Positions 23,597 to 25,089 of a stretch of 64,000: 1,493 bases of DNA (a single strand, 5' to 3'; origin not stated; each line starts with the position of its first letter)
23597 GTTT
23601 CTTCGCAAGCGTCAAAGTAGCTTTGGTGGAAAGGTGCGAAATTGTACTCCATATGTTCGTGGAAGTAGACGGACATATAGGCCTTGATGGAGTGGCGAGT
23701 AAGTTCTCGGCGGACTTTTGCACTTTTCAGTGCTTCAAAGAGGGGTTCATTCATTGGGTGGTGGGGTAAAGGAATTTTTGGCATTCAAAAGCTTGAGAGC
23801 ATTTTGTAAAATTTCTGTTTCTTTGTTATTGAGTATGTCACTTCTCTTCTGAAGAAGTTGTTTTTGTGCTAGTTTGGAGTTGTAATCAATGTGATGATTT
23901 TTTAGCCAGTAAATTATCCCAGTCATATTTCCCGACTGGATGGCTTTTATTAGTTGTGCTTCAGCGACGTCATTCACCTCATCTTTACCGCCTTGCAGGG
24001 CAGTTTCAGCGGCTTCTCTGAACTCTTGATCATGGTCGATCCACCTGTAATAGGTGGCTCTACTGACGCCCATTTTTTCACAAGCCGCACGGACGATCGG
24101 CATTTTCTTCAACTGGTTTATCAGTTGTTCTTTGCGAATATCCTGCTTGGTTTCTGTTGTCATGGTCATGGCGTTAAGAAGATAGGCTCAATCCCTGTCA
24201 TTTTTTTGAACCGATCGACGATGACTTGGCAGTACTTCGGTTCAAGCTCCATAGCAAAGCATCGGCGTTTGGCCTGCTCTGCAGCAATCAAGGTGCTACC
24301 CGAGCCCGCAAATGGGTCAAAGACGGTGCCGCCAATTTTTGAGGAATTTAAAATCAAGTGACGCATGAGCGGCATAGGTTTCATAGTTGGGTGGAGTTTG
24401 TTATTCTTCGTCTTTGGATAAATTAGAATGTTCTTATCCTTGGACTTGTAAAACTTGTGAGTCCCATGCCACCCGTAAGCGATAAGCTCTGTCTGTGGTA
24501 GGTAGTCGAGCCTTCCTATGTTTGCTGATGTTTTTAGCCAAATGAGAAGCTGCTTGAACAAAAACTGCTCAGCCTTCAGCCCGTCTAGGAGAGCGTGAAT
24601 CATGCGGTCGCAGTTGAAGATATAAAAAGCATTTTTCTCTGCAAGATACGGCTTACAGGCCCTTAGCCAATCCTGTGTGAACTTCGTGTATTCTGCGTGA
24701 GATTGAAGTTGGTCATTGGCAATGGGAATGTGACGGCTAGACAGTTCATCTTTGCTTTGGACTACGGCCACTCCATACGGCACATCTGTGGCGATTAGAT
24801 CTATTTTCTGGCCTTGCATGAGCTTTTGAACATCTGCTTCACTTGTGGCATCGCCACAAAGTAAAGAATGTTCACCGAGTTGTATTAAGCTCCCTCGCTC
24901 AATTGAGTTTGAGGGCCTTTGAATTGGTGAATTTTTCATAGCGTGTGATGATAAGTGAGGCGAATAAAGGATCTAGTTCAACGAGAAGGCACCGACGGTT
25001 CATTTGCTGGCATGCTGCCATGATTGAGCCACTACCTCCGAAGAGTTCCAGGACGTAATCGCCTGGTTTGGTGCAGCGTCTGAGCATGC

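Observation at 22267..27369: Terminase + double methyltransferase operon with no capsid, portal, tail or lysis genes (satellite-like or domesticated module)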

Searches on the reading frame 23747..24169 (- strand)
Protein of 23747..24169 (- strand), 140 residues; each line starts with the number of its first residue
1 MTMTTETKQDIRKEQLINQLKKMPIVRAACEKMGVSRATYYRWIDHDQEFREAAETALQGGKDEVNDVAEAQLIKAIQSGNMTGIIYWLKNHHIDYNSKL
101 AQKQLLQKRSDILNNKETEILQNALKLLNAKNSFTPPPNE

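Call 5: search_protein_families(library=pfam, proteins=[window:23747-24169:-], max_evalue=0.01)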
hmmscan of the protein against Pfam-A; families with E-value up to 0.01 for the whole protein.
window:23747-24169:- (140 aa): 5 families
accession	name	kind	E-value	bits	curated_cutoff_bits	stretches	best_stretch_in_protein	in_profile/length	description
PF13022.12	HTH_Tnp_1_2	-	1.5e-06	28.8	27.9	1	26-92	29-96/122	Helix-turn-helix of insertion element transposase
PF13518.12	HTH_28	-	0.00018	22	25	1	26-46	15-35/52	Helix-turn-helix domain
PF13384.12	HTH_23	-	0.0002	21.5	24.6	1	26-46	20-40/50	Homeodomain-like domain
PF01527.26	HTH_Tnp_1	-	0.00041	21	24.1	1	13-54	12-54/75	Transposase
PF20901.3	Sf6_terminase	-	0.0021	18.5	27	1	15-66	8-60/106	Bacteriophage Sf6, terminase small subunit-like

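Call 6: search_protein_families(library=phrogs, proteins=[window:23747-24169:-], max_evalue=0.001)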
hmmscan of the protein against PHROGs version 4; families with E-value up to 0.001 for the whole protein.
window:23747-24169:- (140 aa): 11 families
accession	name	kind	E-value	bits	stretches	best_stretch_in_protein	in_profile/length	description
phrog_4044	-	head and packaging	9.6e-09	36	1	4-65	20-81/180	terminase small subunit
phrog_309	-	head and packaging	7.6e-08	33.7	1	30-99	163-253/319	terminase small subunit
phrog_24579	-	head and packaging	2.9e-06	28.3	1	12-91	20-99/126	terminase small subunit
phrog_157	-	integration and excision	2.9e-06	27.6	1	3-51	194-245/580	transposase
phrog_3064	-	head and packaging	2.7e-05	24.7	1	13-59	72-117/175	terminase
phrog_21036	-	unknown function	0.00011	23.1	1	16-58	3-45/109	-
phrog_1482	-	head and packaging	0.00015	22.4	1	14-67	21-75/147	terminase small subunit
phrog_25288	-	unknown function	0.00018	22.2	1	6-130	70-189/234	-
phrog_12375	-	DNA, RNA and nucleotide metabolism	0.00035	21.8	1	11-46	10-45/100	DNA binding protein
phrog_4102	-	head and packaging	0.00038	21.7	1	13-79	20-89/166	terminase small subunit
phrog_2538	-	head and packaging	0.00045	21.3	0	23-104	17-82/129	terminase small subunit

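Call 57: search_protein_families(library=padloc, proteins=[window:23747-24169:-], max_evalue=0.001)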
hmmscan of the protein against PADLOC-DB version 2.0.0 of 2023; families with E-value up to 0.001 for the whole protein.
window:23747-24169:- (140 aa): 0 families

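Call 58: search_protein_families(library=ncbifam, proteins=[window:23747-24169:-], max_evalue=0.001)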
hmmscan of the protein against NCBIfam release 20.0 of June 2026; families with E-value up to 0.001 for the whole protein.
window:23747-24169:- (140 aa): 3 families
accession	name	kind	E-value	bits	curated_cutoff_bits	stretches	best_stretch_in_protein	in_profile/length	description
NF033577.2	transpos_IS481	equivalog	0.00025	20.7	224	1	14-57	3-47/284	IS481 family transposase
NF033545.0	transpos_IS630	equivalog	0.00029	20.4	100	1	25-88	15-79/299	IS630 family transposase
NF033516.0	transpos_IS3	equivalog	0.00029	20.2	160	1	13-55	91-132/369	IS3 family transposase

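Call 71: search_solved_structures(query=window:23747-24169:-, max_evalue=1)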
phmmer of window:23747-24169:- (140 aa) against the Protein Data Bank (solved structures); distinct sequences matched with E-value up to 1: 39.
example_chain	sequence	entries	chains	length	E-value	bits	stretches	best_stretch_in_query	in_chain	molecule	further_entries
6d5f_a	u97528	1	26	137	0.25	15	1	54-126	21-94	Fimbrial protein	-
9sa9_L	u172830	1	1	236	0.42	14.2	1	48-114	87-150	14-3-3 protein sigma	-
7vw0_A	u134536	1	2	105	0.46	14.1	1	26-97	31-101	DUF305 domain-containing protein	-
8qtc_A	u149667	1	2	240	0.52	13.9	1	47-130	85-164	14-3-3-like protein GF14 omega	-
8qtt_A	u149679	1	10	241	0.52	13.9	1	47-130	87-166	14-3-3-like protein GF14 omega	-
8qtf_A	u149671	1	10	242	0.53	13.9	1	47-130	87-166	14-3-3-like protein GF14 omega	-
8p0d_A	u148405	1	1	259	0.58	13.8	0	48-114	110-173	14-3-3 protein sigma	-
6xxc_A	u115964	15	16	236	0.66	13.6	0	48-114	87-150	14-3-3 protein sigma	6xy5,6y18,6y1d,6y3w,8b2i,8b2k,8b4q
9jgl_A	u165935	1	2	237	0.67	13.6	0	48-114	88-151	14-3-3 protein sigma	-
6tlf_A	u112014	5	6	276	0.67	13.6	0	48-114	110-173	14-3-3 protein sigma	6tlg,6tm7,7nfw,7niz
4za6_A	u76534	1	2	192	0.69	13.5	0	28-50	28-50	TetR family transcriptional regulator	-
6hmu_A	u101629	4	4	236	0.72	13.5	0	48-114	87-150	14-3-3 protein sigma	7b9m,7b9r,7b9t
3p1p_A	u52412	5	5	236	0.74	13.4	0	48-110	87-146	14-3-3 protein sigma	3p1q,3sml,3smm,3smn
6hhp_A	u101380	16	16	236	0.75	13.4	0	48-114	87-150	14-3-3 protein sigma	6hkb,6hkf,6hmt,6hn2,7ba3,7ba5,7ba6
5lu2_A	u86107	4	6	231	0.76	13.4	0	48-114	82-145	14-3-3 protein sigma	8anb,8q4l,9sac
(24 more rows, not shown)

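Call 79: find_homologous_proteins(query=window:23747-24169:-, max_evalue=0.00001)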
Query window:23747-24169:- (140 aa): 10 proteins with E <= 0.00001 among 21 candidates.
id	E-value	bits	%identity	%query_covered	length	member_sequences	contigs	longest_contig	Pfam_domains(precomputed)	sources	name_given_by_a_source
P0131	2.7e-86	304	100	100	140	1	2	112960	-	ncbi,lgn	-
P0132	3.5e-81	288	95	100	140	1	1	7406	-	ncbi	-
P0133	7.6e-78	277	91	100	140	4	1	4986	-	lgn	-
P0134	1.0e-70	254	84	99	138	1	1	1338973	PF13022.13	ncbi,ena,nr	ncbi:helix-turn-helix domain-containing protein [Candidatus Peregrinibacteria bacterium]|nr:MAG: hel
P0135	1.5e-57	211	71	99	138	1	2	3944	-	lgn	-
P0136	3.7e-55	204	82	84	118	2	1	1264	-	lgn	-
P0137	3.4e-26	110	50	81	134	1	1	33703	-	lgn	-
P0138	8.9e-25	105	54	66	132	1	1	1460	PF13022.13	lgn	-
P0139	2.8e-24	104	45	82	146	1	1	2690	PF13022.13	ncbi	-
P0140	5.7e-24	103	55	61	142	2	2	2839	-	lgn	-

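Call 86: predict_structure(alignment_id=A6)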
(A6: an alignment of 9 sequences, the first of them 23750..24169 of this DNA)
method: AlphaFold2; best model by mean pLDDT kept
length: 140 residues; sequences in the alignment: 9
mean_pLDDT: 67.8   pTM: 0.47
mean pLDDT of the five models: 67.8, 55.4, 53.0, 48.4, 44.5
residues with pLDDT >= 90: 18; 70-90: 55; 50-70: 35; < 50: 32
segments of 3 or more residues with pLDDT < 50: 1-3, 93-111, 131-140
pLDDT, mean of each block of 10 residues (from residue 1): 61 88 79 87 92 86 68 71 68 46 34 66 66 38
secondary structure, 60 per line:
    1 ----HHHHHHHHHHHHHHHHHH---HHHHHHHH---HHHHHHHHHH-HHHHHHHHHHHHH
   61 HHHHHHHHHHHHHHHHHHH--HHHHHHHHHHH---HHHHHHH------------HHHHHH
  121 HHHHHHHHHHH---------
elements in order: H5-22 H26-33 H37-46 H48-79 H82-92 H96-102 H115-131

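Call 89: fold_search(model_id=the predicted structure, library=pdb)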
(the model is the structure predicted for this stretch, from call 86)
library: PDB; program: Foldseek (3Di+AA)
matches with E <= 10: 107; with E <= 0.001: 0
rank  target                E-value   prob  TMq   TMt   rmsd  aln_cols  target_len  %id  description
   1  2ao9_F                3.4e-01  0.77  0.35  0.42  10.5       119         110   14  Structural Genomics, The crystal structure of a Phage protein (phBC6A51) from Bacillus cereus ATCC 14579 (released 2005-09-27)
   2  2ao9_D                3.8e-01  0.72  0.34  0.41  10.5       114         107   12  Structural Genomics, The crystal structure of a Phage protein (phBC6A51) from Bacillus cereus ATCC 14579 (released 2005-09-27)
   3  2ao9_G                4.3e-01  0.72  0.34  0.42  10.5       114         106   12  Structural Genomics, The crystal structure of a Phage protein (phBC6A51) from Bacillus cereus ATCC 14579 (released 2005-09-27)
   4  8z6d_C                4.3e-01  0.28  0.25  0.21  13.7       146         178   10  Structure of transcriptional regulator TetR1 (released 2025-04-23)
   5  2ao9_C                4.5e-01  0.63  0.34  0.39  11.7       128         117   15  Structural Genomics, The crystal structure of a Phage protein (phBC6A51) from Bacillus cereus ATCC 14579 (released 2005-09-27)
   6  2ao9_B                4.8e-01  0.63  0.35  0.41  11.6       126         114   14  Structural Genomics, The crystal structure of a Phage protein (phBC6A51) from Bacillus cereus ATCC 14579 (released 2005-09-27)
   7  3g7r_B                4.8e-01  0.33  0.26  0.19  15.1       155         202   13  Crystal structure of SCO4454, a TetR-family transcriptional regulator from Streptomyces coelicolor (released 2009-03-10)
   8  4dzp_B                5.3e-01  0.92  0.44  0.47   6.7       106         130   14  Crystal structure of the terminase small subunit gp1 with R48A mutation of the bacterial virus sf6 (released 2012-10-17)
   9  3g7r_A                5.6e-01  0.38  0.27  0.21  12.2       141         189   13  Crystal structure of SCO4454, a TetR-family transcriptional regulator from Streptomyces coelicolor (released 2009-03-10)
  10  3hef_B                8.2e-01  0.85  0.44  0.47   6.7       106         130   15  Crystal structure of the bacteriophage Sf6 terminase small subunit (released 2010-02-09)
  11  2ao9_A                8.2e-01  0.44  0.33  0.37  10.7       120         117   12  Structural Genomics, The crystal structure of a Phage protein (phBC6A51) from Bacillus cereus ATCC 14579 (released 2005-09-27)
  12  2ao9_E                8.7e-01  0.51  0.34  0.40  11.7       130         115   15  Structural Genomics, The crystal structure of a Phage protein (phBC6A51) from Bacillus cereus ATCC 14579 (released 2005-09-27)
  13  2rek_B                9.1e-01  0.23  0.26  0.21  12.9       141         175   14  Crystal structure of tetR-family transcriptional regulator (released 2007-10-09)
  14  2ao9_H                1.0e+00  0.35  0.31  0.35   9.5       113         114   13  Structural Genomics, The crystal structure of a Phage protein (phBC6A51) from Bacillus cereus ATCC 14579 (released 2005-09-27)
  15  4dzj_B                1.1e+00  0.80  0.44  0.47   6.7       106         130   15  Crystal structure of the terminase small subunit gp1 with K59E mutation of the bacterial virus sf6 (released 2012-10-17)
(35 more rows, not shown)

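Call 115: find_related_loci(query=A6, collection=viral_contigs, flank=8000)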
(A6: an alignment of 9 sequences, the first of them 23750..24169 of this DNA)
Query A6 (140 aa) in viral_contigs; peptide patterns used: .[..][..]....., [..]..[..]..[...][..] (x = any residue, [..] = any of these).
161 stretches matched a pattern; 49 encode a relative of the query (tblastn E <= 1e-3); 49 distinct loci.
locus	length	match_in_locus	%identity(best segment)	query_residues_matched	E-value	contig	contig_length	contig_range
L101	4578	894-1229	50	13-125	8e-33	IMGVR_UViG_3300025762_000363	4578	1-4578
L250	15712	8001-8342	48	12-127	1e-32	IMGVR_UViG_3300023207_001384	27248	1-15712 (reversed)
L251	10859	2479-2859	46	1-127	2e-31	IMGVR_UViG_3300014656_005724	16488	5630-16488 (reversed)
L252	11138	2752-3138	41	16-140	1e-31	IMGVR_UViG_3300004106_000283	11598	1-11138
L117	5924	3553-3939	41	16-140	1e-31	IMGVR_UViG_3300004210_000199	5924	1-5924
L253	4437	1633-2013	43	1-127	1e-31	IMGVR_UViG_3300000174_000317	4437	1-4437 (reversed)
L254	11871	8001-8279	51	8-100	1e-30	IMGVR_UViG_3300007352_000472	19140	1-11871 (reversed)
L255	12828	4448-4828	43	1-127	1e-30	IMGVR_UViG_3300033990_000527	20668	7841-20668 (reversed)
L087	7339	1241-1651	40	10-139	5e-30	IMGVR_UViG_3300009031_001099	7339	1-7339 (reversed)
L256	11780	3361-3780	41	10-139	2e-29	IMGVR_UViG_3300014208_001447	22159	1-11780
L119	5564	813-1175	47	8-128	2e-29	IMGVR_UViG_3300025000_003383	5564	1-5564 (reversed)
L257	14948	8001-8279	49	7-99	4e-29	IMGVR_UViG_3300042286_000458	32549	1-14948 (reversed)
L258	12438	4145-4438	49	3-100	9e-29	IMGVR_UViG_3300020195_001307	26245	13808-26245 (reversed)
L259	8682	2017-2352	46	16-127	8e-29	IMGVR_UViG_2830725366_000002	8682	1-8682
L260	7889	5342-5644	46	2-104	2e-28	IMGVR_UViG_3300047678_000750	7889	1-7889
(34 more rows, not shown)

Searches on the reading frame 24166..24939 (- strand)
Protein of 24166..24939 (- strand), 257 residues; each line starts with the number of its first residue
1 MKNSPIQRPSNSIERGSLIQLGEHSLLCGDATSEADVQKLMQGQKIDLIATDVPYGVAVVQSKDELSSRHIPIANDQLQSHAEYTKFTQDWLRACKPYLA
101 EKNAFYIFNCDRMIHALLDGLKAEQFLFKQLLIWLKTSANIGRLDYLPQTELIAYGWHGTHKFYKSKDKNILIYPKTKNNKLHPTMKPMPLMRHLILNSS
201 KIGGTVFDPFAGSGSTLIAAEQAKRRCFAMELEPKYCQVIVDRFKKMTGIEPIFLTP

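Call 5: search_protein_families(library=pfam, proteins=[window:24166-24939:-], max_evalue=0.01)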
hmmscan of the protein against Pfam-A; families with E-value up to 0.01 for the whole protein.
window:24166-24939:- (257 aa): 2 families
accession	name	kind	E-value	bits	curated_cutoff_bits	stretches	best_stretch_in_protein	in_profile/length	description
PF01555.25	N6_N4_Mtase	-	1.5e-30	107.2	26.7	1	46-241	1-220/221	DNA methylase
PF01170.24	UPF0020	-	1.9e-06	28.2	22.3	0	33-63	108-139/197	RMKL-like, methyltransferase domain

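Call 6: search_protein_families(library=phrogs, proteins=[window:24166-24939:-], max_evalue=0.001)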
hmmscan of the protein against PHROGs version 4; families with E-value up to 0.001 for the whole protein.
window:24166-24939:- (257 aa): 11 families
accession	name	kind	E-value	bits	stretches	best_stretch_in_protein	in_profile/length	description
phrog_498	-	other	2.9e-69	235.2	1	14-252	191-428/633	DNA methyltransferase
phrog_67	-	other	1.1e-46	161.2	1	24-249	124-348/743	DNA methyltransferase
phrog_3008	-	other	1.6e-26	94.1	1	173-254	140-221/244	DNA methyltransferase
phrog_23085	-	unknown function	5.2e-23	82.2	1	151-248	5-109/138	-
phrog_18293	-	other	9.6e-16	58.8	1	167-248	30-111/119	methyltransferase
phrog_23148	-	unknown function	3.5e-12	47.7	1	176-246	79-148/165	-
phrog_8769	-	other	9.8e-11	42.4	1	192-247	1-56/71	methyltransferase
phrog_6952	-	other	8.7e-10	39.7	1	182-236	113-167/181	DNA methyltransferase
phrog_6025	-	other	1.1e-05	26.1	1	39-168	24-147/192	DNA methyltransferase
phrog_16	-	DNA, RNA and nucleotide metabolism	0.00015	21.1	1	176-239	841-904/986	DNA helicase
phrog_12517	-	unknown function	0.00066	19.9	0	203-237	106-140/316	-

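Call 57: search_protein_families(library=padloc, proteins=[window:24166-24939:-], max_evalue=0.001)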
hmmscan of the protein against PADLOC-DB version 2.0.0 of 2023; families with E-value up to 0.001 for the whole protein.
window:24166-24939:- (257 aa): 50 families (the best 25 are shown)
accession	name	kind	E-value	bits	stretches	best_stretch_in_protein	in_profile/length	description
PDLC03229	MTase_II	-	4.1e-54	182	1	14-249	167-405/436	Type II methyltransferase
PDLC03371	MTase_II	-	1.3e-37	127.8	1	39-247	23-255/260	Type II methyltransferase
PDLC03308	MTase_II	-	1e-23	82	1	38-243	182-393/419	Type II methyltransferase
PDLC03299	MTase_II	-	1.3e-23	81.9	2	177-245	190-258/296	Type II methyltransferase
PDLC03216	MTase_II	-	3.4e-22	76.9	2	178-250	189-261/364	Type II methyltransferase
PDLC03320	MTase_II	-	1.7e-20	71.4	2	179-248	209-278/289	Type II methyltransferase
PDLC03353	MTase_II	-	2.5e-19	67.8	1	168-246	172-252/260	Type II methyltransferase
PDLC03738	oMTase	-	5.7e-19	66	2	179-249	200-270/376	orphan methyltransferase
PDLC03265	MTase_II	-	1.7e-16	58.6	1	182-246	266-330/333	Type II methyltransferase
PDLC03228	MTase_II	-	5.1e-15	53.9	1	41-243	16-204/227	Type II methyltransferase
PDLC03321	MTase_II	-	4.2e-14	50.3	1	37-245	24-243/245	Type II methyltransferase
PDLC03241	MTase_II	-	6.4e-14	49.7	1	166-244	354-433/447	Type II methyltransferase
PDLC03387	MTase_II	-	8.3e-14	49.4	1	178-245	209-276/289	Type II methyltransferase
PDLC03339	MTase_II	-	2.5e-13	47.5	1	173-245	200-272/399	Type II methyltransferase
PDLC03251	MTase_II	-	2.6e-13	47.9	1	169-245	191-267/282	Type II methyltransferase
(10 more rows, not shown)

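Call 58: search_protein_families(library=ncbifam, proteins=[window:24166-24939:-], max_evalue=0.001)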
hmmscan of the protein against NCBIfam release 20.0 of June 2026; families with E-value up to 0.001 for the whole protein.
window:24166-24939:- (257 aa): 4 families
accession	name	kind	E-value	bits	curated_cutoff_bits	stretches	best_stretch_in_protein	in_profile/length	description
NF050803.1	DnaMtaseCcrMCaul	equivalog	1.4e-21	76.8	830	2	177-249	180-252/350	adenine-specific DNA-methyltransferase CcrM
NF008572.0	PRK11524.1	equivalog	9.7e-17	61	292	1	181-247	193-259/294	adenine-specific DNA-methyltransferase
NF010253.0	PRK13699.1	subfamily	5.9e-15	55.6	244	1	36-247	11-208/226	DNA methyltransferase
TIGR01177.1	TIGR01177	hypoth_equivalog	2.2e-06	27.2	316.55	0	15-80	218-286/330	TIGR01177 family methyltransferase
